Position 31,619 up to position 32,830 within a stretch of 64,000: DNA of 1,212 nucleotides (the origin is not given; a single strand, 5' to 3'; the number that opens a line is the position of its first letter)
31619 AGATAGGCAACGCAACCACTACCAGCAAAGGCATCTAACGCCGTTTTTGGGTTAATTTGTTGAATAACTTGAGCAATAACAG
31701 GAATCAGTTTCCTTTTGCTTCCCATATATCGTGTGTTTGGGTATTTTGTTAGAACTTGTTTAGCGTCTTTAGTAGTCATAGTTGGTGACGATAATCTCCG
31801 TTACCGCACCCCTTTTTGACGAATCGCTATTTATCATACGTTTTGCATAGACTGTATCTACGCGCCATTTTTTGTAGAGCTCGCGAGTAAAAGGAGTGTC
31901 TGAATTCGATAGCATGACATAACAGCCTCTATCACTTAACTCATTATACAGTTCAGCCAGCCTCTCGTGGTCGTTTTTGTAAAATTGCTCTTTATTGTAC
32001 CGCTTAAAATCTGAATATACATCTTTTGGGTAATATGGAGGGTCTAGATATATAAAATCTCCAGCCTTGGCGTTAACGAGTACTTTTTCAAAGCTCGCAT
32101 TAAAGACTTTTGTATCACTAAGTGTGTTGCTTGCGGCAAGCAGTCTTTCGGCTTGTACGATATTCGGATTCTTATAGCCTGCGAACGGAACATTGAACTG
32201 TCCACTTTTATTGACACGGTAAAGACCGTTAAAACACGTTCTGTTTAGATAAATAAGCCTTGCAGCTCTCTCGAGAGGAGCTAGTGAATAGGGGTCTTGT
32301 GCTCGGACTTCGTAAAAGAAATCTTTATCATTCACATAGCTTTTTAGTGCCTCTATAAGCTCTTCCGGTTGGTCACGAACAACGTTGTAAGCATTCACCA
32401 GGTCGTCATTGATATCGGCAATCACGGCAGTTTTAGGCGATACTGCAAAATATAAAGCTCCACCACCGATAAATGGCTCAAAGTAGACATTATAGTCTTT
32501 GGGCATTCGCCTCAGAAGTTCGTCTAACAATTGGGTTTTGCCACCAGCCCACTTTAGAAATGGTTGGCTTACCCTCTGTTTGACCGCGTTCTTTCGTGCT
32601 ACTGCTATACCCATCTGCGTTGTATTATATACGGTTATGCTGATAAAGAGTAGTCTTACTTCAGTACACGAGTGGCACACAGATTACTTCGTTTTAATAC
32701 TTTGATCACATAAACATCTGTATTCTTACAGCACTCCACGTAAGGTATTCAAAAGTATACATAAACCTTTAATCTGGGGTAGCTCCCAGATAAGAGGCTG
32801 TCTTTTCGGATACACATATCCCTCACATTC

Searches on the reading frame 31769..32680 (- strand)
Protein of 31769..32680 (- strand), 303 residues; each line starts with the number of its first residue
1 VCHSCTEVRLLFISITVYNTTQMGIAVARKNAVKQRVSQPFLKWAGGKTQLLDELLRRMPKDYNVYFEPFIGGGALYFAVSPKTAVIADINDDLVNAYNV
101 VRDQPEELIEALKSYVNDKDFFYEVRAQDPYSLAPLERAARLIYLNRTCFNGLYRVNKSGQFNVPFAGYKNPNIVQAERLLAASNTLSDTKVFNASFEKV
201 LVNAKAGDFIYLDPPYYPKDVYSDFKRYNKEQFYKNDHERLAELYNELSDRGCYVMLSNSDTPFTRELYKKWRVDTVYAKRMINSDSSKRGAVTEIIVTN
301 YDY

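Call 17: search_protein_families(library=pfam, proteins=[window:31769-32680:-], max_evalue=0.001)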
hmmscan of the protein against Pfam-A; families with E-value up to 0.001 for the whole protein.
window:31769-32680:- (303 aa): 1 family
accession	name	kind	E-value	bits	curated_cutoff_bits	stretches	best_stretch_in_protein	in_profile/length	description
PF02086.21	MethyltransfD12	-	1.1e-66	225.6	22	1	44-279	1-249/253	D12 class N6 adenine-specific DNA methyltransferase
